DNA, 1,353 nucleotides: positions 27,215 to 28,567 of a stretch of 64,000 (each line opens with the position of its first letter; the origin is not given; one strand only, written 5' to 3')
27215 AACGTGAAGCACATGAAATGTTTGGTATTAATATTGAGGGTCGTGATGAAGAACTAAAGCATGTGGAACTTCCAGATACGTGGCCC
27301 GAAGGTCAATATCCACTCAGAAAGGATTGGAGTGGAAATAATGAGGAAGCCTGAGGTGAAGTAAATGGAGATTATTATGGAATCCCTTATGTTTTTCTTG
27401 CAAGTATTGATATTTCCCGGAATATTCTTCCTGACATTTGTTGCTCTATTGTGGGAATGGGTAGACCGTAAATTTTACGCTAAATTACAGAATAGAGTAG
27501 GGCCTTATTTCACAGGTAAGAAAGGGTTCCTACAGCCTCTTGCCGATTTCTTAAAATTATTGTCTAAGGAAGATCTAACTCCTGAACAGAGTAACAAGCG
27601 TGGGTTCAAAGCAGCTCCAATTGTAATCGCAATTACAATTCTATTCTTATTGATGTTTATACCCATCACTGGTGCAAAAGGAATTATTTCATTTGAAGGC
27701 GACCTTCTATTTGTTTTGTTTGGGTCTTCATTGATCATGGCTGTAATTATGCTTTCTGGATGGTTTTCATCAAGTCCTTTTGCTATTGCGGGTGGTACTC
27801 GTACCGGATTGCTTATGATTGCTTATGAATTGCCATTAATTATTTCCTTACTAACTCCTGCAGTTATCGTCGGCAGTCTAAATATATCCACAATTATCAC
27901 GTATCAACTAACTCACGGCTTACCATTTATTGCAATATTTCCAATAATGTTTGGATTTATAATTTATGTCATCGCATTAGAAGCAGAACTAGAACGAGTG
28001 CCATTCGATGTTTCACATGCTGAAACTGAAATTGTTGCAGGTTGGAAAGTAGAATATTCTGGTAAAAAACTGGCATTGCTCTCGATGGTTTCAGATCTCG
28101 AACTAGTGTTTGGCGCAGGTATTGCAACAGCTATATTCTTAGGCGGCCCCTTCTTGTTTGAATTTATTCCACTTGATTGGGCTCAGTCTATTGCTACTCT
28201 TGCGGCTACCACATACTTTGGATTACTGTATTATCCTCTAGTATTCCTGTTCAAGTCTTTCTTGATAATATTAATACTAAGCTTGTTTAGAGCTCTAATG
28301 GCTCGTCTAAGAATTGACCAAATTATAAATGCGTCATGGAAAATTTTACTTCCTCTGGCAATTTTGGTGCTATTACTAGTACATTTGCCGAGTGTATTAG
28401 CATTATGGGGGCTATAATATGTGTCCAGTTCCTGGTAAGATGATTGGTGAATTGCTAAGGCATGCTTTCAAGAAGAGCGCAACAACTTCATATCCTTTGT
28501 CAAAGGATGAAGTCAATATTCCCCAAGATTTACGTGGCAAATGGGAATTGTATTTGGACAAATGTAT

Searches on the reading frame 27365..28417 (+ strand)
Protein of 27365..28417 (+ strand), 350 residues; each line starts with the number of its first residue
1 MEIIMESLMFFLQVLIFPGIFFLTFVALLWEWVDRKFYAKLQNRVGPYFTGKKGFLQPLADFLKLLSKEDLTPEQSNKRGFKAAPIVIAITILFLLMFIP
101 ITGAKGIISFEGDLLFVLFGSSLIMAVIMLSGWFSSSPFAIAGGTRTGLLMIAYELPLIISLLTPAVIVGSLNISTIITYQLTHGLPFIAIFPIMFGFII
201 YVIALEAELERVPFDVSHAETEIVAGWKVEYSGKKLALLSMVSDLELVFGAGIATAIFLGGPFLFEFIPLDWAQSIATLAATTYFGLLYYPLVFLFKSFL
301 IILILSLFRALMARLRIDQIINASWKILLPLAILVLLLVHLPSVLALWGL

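Call 6: search_protein_families(library=pfam, proteins=[window:27365-28417:+], max_evalue=0.01)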
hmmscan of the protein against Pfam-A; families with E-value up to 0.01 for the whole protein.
window:27365-28417:+ (350 aa): 1 family
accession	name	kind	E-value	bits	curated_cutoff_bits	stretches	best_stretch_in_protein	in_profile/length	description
PF00146.26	NADHdh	-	6.1e-81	272.5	27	1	20-339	8-297/298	NADH dehydrogenase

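Call 18: find_encoding_contigs(protein=window:27365-28417:+, flank=10000, max_places=4)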
Protein window:27365-28417:+ (350 aa): no gene with exactly this product is on record in the collection.

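Call 23: find_homologous_proteins(query=window:27365-28417:+, max_evalue=1e-30)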
Query window:27365-28417:+ (350 aa): 1394 proteins with E <= 1e-30 among 8000 candidates; the best 120 are listed.
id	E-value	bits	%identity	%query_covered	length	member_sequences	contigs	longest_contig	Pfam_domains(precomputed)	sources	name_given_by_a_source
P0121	1.5e-203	694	94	100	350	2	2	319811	PF00146.27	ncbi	-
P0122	2.1e-194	664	88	100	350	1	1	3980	PF00146.27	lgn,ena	-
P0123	1.3e-115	405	60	94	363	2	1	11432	PF00146.27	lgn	-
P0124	2.0e-114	401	56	94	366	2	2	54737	PF00146.27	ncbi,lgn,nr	ncbi:MAG: Fpo dehydrogenase subunit H [Candidatus Thorarchaeota archaeon]|nr:MAG: Fpo dehydrogenase 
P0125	3.8e-114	400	56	94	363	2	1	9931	PF00146.27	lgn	-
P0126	5.6e-114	399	55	97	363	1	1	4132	PF00146.27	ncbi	-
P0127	2.3e-113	397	57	97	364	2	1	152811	PF00146.27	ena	-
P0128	2.9e-113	397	56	99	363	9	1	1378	PF00146.27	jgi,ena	-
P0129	1.1e-112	395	55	97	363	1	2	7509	PF00146.27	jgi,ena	-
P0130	1.1e-111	392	56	94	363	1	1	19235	PF00146.27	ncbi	-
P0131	1.2e-111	392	56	94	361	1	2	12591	PF00146.27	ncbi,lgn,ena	-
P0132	1.2e-111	392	57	94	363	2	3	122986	PF00146.27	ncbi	ncbi:MAG: complex I subunit 1/NuoH family protein [Candidatus Thorarchaeota archaeon]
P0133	2.0e-111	391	53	97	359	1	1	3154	PF00146.27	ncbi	-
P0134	3.9e-111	390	57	93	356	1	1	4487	PF00146.27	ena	-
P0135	5.5e-111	390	55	93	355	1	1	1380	PF00146.27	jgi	jgi:NADH-quinone oxidoreductase subunit H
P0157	4.2e-94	334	48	95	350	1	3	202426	PF00146.27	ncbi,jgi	ncbi:MAG: complex I subunit 1/NuoH family protein [Candidatus Odinarchaeia archaeon]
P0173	5.5e-85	304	46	93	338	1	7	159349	PF00146.27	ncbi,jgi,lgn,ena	ncbi:MAG: complex I subunit 1/NuoH family protein [Candidatus Baldrarchaeia archaeon]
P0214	2.3e-79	286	41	94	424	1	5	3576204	PF00146.27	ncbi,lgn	ncbi:MAG: complex I subunit 1 family protein [Candidatus Freyarchaeum deiterrae]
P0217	1.2e-78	283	47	94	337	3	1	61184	PF00146.27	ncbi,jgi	ncbi:MAG: complex I subunit 1/NuoH family protein [Candidatus Asgardarchaeia archaeon]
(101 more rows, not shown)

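Call 24: find_encoding_contigs(protein=P0121, flank=10000, max_places=2)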
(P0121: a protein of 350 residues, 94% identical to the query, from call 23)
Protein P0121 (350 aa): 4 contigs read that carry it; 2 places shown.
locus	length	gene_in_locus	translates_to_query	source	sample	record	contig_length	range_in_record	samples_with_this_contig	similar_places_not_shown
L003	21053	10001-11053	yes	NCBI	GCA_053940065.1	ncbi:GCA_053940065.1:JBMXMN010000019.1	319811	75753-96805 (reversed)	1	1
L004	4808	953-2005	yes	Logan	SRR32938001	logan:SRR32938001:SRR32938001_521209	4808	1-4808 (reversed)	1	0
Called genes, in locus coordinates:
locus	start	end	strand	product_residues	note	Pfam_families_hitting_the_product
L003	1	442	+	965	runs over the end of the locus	PF00133:tRNA-synt_1, PF01406:tRNA-synt_1e (faint), PF09334:tRNA-synt_1g, PF13603:tRNA-synt_1_2 (weak), PF00133:tRNA-synt_1 (weak), PF09334:tRNA-synt_1g (weak), PF08264:Anticodon_1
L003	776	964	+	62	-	-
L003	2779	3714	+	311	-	PF24827:AstE_AspA_cat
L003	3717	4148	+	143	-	PF27217:AF_0155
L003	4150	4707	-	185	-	PF00134:Cyclin_N (faint), PF00382:TFIIB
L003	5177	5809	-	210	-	-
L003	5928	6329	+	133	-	-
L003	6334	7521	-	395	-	PF00557:Peptidase_M24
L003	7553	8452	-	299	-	PF00294:PfkB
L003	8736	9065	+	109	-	-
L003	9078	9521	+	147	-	PF01058:Oxidored_q6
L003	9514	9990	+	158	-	PF00329:Complex1_30kDa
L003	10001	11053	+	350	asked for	PF00146:NADHdh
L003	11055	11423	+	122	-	PF13484:Fer4_16 (faint), PF14697:Fer4_21 (faint), PF00037:Fer4 (weak), PF12837:Fer4_6 (faint), PF12838:Fer4_7, PF13187:Fer4_9 (weak), PF00037:Fer4 (weak)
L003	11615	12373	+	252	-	PF01884:PcrB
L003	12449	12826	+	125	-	PF03259:Robl_LC7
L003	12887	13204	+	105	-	PF01253:SUI1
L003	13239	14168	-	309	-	PF00557:Peptidase_M24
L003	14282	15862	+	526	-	PF04055:Radical_SAM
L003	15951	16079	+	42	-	PF03604:Zn_ribbon_RPAB4 (weak)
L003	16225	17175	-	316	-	PF01656:CbiA, PF02374:ArsA_ATPase, PF10609:ParA (faint), PF13614:AAA_31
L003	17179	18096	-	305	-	PF00185:OTCace (weak)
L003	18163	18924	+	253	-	PF00005:ABC_tran, PF13304:AAA_21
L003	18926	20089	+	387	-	PF12679:ABC2_membrane_2, PF12698:ABC2_membrane_3, PF01061:ABC2_membrane (weak)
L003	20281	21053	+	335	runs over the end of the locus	PF12801:Fer4_5, PF12838:Fer4_7 (faint), PF00037:Fer4 (faint), PF12801:Fer4_5 (weak), PF13187:Fer4_9 (weak)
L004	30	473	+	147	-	PF01058:Oxidored_q6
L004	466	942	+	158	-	PF00329:Complex1_30kDa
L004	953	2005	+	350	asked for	PF00146:NADHdh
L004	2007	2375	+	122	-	PF13484:Fer4_16 (faint), PF14697:Fer4_21 (faint), PF00037:Fer4 (weak), PF12837:Fer4_6 (faint), PF12838:Fer4_7, PF13187:Fer4_9 (weak), PF00037:Fer4 (weak)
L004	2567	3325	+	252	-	PF01884:PcrB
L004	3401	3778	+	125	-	PF03259:Robl_LC7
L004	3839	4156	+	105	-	PF01253:SUI1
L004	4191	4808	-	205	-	?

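Call 25: find_encoding_contigs(protein=P0124, flank=10000, max_places=2)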
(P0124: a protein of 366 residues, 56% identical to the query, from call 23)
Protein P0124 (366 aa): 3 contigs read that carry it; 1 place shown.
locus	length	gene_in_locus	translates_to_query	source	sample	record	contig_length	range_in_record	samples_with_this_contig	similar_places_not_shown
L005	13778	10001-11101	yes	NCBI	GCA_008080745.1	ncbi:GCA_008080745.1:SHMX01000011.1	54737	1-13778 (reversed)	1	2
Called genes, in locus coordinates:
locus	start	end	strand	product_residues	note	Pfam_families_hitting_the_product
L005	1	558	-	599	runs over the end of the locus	PF00561:Abhydrolase_1 (weak), PF12146:Hydrolase_4, PF12697:Abhydrolase_6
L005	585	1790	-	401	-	PF04055:Radical_SAM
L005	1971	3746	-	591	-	PF00501:AMP-binding, PF13193:AMP-binding_C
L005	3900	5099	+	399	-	PF06050:HGD-D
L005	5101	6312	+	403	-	PF06050:HGD-D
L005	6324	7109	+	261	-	PF01869:BcrAD_BadFG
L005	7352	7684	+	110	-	PF00507:Oxidored_q4 (weak)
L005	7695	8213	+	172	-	PF01058:Oxidored_q6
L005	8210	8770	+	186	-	PF00329:Complex1_30kDa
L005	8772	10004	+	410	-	PF00374:NiFeSe_Hases, PF00346:Complex1_49kDa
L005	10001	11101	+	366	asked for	PF00146:NADHdh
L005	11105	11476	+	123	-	PF13183:Fer4_8 (faint), PF12797:Fer4_2 (weak), PF14697:Fer4_21 (weak), PF00037:Fer4, PF12837:Fer4_6 (weak), PF12838:Fer4_7, PF13187:Fer4_9, PF00037:Fer4 (weak), +5 more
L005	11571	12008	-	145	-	-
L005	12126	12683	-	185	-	PF01558:POR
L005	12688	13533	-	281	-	PF02775:TPP_enzyme_C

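Call 26: find_encoding_contigs(protein=P0173, flank=10000, max_places=1)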
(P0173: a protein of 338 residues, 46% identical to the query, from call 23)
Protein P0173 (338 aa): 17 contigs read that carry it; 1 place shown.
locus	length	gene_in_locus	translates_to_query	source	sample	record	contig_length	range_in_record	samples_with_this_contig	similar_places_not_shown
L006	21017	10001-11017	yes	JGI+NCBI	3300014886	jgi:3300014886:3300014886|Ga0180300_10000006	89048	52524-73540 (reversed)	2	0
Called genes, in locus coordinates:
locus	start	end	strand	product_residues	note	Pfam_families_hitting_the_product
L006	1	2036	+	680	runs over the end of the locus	PF00662:Proton_antipo_N, PF00361:Proton_antipo_M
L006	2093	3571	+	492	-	PF00662:Proton_antipo_N, PF00361:Proton_antipo_M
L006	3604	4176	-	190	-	PF23100:DUF2096_N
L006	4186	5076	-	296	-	PF02754:CCG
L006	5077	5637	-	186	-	PF13484:Fer4_16 (faint), PF13237:Fer4_10, PF13183:Fer4_8, PF13187:Fer4_9, PF13534:Fer4_17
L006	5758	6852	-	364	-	PF21948:LplA-B_cat, PF10437:Lip_prot_lig_C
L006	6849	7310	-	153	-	PF01597:GCV_H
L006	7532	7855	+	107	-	PF00507:Oxidored_q4 (weak)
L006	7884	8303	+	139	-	PF01058:Oxidored_q6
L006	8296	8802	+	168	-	PF00329:Complex1_30kDa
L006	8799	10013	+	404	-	PF00374:NiFeSe_Hases, PF00346:Complex1_49kDa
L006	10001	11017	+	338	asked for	PF00146:NADHdh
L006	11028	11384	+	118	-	PF13534:Fer4_17 (faint), PF13183:Fer4_8 (faint), PF00037:Fer4, PF12837:Fer4_6 (weak), PF13237:Fer4_10, PF12838:Fer4_7, PF13187:Fer4_9, PF00037:Fer4 (weak), +3 more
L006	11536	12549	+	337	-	PF00586:AIRS, PF02769:AIRS_C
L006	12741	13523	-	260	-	PF00583:Acetyltransf_1, PF08445:FR47, PF12746:GNAT_acetyltran (weak), PF13508:Acetyltransf_7 (weak)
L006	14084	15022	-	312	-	PF02754:CCG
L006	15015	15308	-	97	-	-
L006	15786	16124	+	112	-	PF01568:Molydop_binding (weak)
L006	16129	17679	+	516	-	PF01979:Amidohydro_1 (weak), PF07969:Amidohydro_3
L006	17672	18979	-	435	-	PF12838:Fer4_7, PF00037:Fer4, PF13187:Fer4_9, PF13237:Fer4_10, PF00037:Fer4, PF12838:Fer4_7, PF00037:Fer4, PF14697:Fer4_21, +18 more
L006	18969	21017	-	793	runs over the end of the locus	PF00890:FAD_binding_2 (weak), PF01266:DAO (weak), PF07992:Pyr_redox_2 (weak), PF12831:FAD_oxidored, PF12838:Fer4_7, PF13237:Fer4_10, PF00037:Fer4, PF02662:FlpD, +10 more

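Call 27: find_encoding_contigs(protein=P0157, flank=10000, max_places=1)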
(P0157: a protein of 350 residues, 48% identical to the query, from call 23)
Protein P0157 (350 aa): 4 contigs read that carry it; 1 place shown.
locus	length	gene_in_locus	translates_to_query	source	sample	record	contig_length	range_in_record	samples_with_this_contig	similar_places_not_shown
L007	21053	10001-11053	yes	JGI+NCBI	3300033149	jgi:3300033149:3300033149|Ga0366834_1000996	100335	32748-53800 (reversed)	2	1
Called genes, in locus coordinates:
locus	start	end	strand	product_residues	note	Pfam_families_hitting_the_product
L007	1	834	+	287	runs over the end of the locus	PF02754:CCG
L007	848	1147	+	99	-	-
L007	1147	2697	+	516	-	PF00361:Proton_antipo_M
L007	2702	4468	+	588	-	PF00329:Complex1_30kDa, PF00374:NiFeSe_Hases, PF00346:Complex1_49kDa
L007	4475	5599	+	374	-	PF00146:NADHdh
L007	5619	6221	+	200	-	PF00037:Fer4 (faint), PF12797:Fer4_2 (faint), PF14697:Fer4_21 (weak), PF12838:Fer4_7, PF13187:Fer4_9 (weak)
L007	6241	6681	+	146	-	PF01058:Oxidored_q6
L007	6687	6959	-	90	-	-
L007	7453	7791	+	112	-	PF00507:Oxidored_q4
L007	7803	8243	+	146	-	PF01058:Oxidored_q6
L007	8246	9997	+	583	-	PF00329:Complex1_30kDa, PF00374:NiFeSe_Hases, PF00346:Complex1_49kDa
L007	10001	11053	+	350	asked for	PF00146:NADHdh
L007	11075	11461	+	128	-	PF13534:Fer4_17 (faint), PF14697:Fer4_21 (faint), PF00037:Fer4, PF12837:Fer4_6 (weak), PF13237:Fer4_10 (weak), PF12838:Fer4_7, PF13187:Fer4_9, PF00037:Fer4 (weak), +3 more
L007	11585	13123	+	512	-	PF00682:HMGL-like, PF22617:HCS_D2, PF08502:LeuA_dimer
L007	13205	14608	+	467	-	PF00890:FAD_binding_2 (faint), PF01266:DAO (faint), PF03486:HI0933_like (faint), PF03807:F420_oxidored (faint), PF07992:Pyr_redox_2, PF13738:Pyr_redox_3, PF00070:Pyr_redox, PF02852:Pyr_redox_dim, +2 more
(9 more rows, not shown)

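Call 32: find_homologous_proteins(query=L005:8772-10004:+, max_evalue=1e-40)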
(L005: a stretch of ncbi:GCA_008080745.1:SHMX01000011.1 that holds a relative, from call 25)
Query L005:8772-10004:+ (410 aa): 7997 proteins with E <= 1e-40 among 8000 candidates; the best 120 are listed.
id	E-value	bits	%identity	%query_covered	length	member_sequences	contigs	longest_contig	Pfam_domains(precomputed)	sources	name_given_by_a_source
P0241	1.1e-280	948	100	100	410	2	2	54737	PF00374.25,PF00346.25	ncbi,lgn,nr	ncbi:MAG: Membrane-bound hydrogenase subunit alpha [Candidatus Thorarchaeota archaeon]|nr:MAG: Membr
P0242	3.0e-240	815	84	99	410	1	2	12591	PF00374.25,PF00346.25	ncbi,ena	-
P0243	1.4e-229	780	81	98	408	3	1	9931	PF00374.25,PF00346.25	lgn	-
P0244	2.5e-228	776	80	100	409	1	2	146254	PF00374.25,PF00346.25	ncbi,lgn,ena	-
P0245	4.3e-228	775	80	98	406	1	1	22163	PF00374.25,PF00346.25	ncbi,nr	ncbi:MAG: NADH dehydrogenase subunit [Candidatus Thorarchaeota archaeon]|nr:NADH dehydrogenase subun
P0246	7.3e-228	774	79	99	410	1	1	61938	PF00374.25,PF00346.25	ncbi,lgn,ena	-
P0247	3.5e-227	772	78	100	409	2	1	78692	PF00374.25,PF00346.25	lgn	-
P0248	3.1e-225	765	78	100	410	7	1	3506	PF00374.25,PF00346.25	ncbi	-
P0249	2.3e-224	763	77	100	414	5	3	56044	PF00374.25,PF00346.25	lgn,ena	-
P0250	3.3e-224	762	78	100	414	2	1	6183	PF00374.25,PF00346.25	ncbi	-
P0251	6.9e-224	761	78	100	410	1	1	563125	PF00374.25,PF00346.25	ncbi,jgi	ncbi:MAG: hydrogenase large subunit [Candidatus Thorarchaeota archaeon]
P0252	2.2e-223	759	77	100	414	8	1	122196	PF00374.25,PF00346.25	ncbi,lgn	-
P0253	3.5e-223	759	77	100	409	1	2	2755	PF00374.25,PF00346.25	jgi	jgi:membrane-bound hydrogenase subunit alpha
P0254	4.6e-221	752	77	99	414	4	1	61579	PF00374.25,PF00346.25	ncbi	-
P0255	1.6e-220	750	77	98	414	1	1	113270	PF00374.25,PF00346.25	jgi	jgi:membrane-bound hydrogenase subunit alpha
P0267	1.2e-192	658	69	99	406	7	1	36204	PF00374.25,PF00346.25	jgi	-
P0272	2.5e-144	499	56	96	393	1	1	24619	PF00374.25,PF00346.25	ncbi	-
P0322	6.2e-138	478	56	95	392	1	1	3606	PF00374.25,PF00346.25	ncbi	-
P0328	9.0e-138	477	56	94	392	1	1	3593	PF00374.25,PF00346.25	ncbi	-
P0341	3.9e-137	475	57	95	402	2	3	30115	PF00374.25,PF00346.25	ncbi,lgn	-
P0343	4.9e-137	475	55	95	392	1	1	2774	PF00374.25,PF00346.25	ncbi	-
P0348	5.6e-137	475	55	94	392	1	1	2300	PF00374.25,PF00346.25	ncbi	-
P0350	6.6e-137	475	57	94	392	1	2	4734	PF00374.25,PF00346.25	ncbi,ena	-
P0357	1.1e-136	474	53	95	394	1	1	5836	PF00374.25,PF00346.25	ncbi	-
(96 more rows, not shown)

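Call 33: list_cluster_members(proteins=[P0121, P0001, P0272, P0322, P0328, P0343, P0348, P0350, P0357, P0341])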
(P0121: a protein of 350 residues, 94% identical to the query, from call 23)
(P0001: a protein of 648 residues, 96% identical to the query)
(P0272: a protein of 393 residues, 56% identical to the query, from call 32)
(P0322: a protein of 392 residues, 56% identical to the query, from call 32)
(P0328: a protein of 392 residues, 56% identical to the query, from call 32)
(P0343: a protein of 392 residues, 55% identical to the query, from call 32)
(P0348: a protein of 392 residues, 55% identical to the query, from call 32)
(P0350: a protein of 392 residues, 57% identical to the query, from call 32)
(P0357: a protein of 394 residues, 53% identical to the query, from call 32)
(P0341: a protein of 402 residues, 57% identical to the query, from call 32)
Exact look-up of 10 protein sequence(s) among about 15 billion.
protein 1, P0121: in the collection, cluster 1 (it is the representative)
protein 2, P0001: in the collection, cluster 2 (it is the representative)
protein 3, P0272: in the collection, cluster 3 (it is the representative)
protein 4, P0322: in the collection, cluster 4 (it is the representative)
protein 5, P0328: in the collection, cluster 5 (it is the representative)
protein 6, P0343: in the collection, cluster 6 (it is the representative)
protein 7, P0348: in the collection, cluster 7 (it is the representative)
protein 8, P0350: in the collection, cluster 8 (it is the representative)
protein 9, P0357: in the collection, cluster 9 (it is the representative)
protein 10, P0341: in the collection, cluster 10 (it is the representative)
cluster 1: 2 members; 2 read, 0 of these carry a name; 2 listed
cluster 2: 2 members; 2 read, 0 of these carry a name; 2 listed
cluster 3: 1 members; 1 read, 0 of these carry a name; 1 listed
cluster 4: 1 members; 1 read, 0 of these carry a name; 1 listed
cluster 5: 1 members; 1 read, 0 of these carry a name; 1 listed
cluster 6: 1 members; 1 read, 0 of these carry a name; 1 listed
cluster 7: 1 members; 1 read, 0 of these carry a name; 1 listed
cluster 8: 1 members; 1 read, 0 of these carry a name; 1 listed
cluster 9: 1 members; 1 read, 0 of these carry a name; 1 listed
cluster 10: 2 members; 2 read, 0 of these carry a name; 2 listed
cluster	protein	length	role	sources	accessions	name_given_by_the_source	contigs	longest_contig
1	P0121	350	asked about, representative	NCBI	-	-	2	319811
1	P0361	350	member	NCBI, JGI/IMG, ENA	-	-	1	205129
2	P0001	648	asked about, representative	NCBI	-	-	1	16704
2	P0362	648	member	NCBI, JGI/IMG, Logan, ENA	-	-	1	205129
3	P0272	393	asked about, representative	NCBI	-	-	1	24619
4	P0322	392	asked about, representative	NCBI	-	-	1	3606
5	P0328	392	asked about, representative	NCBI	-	-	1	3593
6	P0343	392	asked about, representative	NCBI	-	-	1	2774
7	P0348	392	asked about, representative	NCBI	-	-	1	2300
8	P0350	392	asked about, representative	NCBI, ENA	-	-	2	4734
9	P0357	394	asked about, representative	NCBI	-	-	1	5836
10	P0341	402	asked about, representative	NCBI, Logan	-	-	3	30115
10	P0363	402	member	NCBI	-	-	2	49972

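Call 39: find_encoding_contigs(protein=P0272, flank=10000, max_places=2)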
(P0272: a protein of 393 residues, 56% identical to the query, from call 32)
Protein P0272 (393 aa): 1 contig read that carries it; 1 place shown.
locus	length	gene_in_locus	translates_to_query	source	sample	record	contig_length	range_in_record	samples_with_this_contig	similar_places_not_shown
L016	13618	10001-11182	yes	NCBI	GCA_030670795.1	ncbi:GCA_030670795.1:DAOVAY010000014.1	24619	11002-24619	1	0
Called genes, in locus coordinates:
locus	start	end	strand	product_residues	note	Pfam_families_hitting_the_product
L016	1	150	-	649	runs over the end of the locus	PF16177:ACAS_N, PF00501:AMP-binding, PF13193:AMP-binding_C (weak)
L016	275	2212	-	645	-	PF16177:ACAS_N, PF00501:AMP-binding, PF13193:AMP-binding_C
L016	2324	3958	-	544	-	PF00501:AMP-binding, PF13193:AMP-binding_C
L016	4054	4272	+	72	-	-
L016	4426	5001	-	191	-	PF01184:Gpr1_Fun34_YaaH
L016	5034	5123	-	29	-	-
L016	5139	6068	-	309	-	PF00665:rve (weak), PF13610:DDE_Tnp_IS240, PF13683:rve_3 (weak)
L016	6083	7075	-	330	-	-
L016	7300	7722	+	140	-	PF00583:Acetyltransf_1, PF13673:Acetyltransf_10, PF13508:Acetyltransf_7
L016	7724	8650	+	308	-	PF09924:LPG_synthase_C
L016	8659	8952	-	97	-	-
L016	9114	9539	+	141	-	PF01058:Oxidored_q6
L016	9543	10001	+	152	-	PF00329:Complex1_30kDa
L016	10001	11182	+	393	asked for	PF00374:NiFeSe_Hases, PF00346:Complex1_49kDa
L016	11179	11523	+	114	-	PF12838:Fer4_7 (weak), PF00037:Fer4 (weak), PF12797:Fer4_2 (weak), PF12837:Fer4_6 (weak), PF13237:Fer4_10, PF14697:Fer4_21, PF12838:Fer4_7, PF13187:Fer4_9, +4 more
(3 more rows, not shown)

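Call 46: search_protein_families(library=ncbifam, proteins=[window:27365-28417:+], max_evalue=0.001)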
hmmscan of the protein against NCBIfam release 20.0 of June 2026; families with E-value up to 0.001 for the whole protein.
window:27365-28417:+ (350 aa): 7 families
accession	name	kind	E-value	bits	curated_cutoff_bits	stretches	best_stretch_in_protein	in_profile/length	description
NF004741.0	PRK06076.1-2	equivalog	1.3e-69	235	305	1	9-341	19-331/337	NADH-quinone oxidoreductase subunit NuoH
NF040610.1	F420_dehyd_FpoH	exception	3.1e-54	184.6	475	1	19-337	22-330/339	F420H2 dehydrogenase subunit FpoH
NF004744.0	PRK06076.1-5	equivalog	5.2e-53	180.5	542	1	26-339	44-359/372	NADH-quinone oxidoreductase subunit NuoH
NF004743.0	PRK06076.1-4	equivalog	1.2e-51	176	494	1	21-340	25-339/433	NADH-quinone oxidoreductase subunit NuoH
NF004745.0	PRK06076.1-6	equivalog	6.4e-50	170.3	450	1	4-340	9-330/341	NADH-quinone oxidoreductase subunit NuoH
NF004740.0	PRK06076.1-1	equivalog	3.4e-49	168.1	399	1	10-339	14-316/325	NADH-quinone oxidoreductase subunit NuoH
NF004742.0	PRK06076.1-3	equivalog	3.7e-45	154.7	531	1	12-341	26-346/356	NADH-quinone oxidoreductase subunit NuoH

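Call 52: find_encoding_contigs(protein=P0214, flank=10000, max_places=1)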
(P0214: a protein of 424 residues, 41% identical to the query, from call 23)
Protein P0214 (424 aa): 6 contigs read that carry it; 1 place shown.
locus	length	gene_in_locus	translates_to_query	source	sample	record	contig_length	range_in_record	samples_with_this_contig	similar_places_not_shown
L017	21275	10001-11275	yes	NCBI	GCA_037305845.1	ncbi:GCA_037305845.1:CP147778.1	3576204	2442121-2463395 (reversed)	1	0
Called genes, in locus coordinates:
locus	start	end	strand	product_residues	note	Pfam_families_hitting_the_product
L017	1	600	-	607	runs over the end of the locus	PF00361:Proton_antipo_M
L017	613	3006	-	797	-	PF00662:Proton_antipo_N, PF00361:Proton_antipo_M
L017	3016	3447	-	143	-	PF00420:Oxidored_q2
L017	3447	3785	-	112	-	-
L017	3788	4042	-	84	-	PF00499:Oxidored_q3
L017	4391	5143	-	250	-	PF02769:AIRS_C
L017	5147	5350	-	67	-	PF00586:AIRS (weak)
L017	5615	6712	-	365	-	PF21948:LplA-B_cat, PF10437:Lip_prot_lig_C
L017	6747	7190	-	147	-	PF01597:GCV_H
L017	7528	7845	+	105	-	PF00507:Oxidored_q4 (weak)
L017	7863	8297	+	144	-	PF01058:Oxidored_q6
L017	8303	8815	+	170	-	PF00329:Complex1_30kDa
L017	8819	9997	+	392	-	PF00374:NiFeSe_Hases, PF00346:Complex1_49kDa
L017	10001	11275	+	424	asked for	PF00146:NADHdh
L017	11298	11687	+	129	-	PF13534:Fer4_17 (faint), PF25160:LdpA_Fe-S-bd (faint), PF14697:Fer4_21 (faint), PF00037:Fer4 (weak), PF13237:Fer4_10 (faint), PF12838:Fer4_7, PF13183:Fer4_8 (weak), PF13187:Fer4_9, +1 more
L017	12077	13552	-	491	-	-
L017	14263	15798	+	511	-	PF11794:HpaB_N, PF03241:HpaB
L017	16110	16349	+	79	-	PF01037:AsnC_trans_reg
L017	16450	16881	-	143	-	PF19101:DUF5788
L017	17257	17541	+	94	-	PF01918:Alba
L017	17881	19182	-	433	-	PF13519:VWA_2 (weak), PF00092:VWA, PF13768:VWA_3 (weak)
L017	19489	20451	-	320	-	PF08240:ADH_N, PF16912:Glu_dehyd_C, PF00107:ADH_zinc_N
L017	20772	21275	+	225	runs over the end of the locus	PF00753:Lactamase_B, PF19583:ODP (weak), PF14597:Lactamase_B_5 (weak)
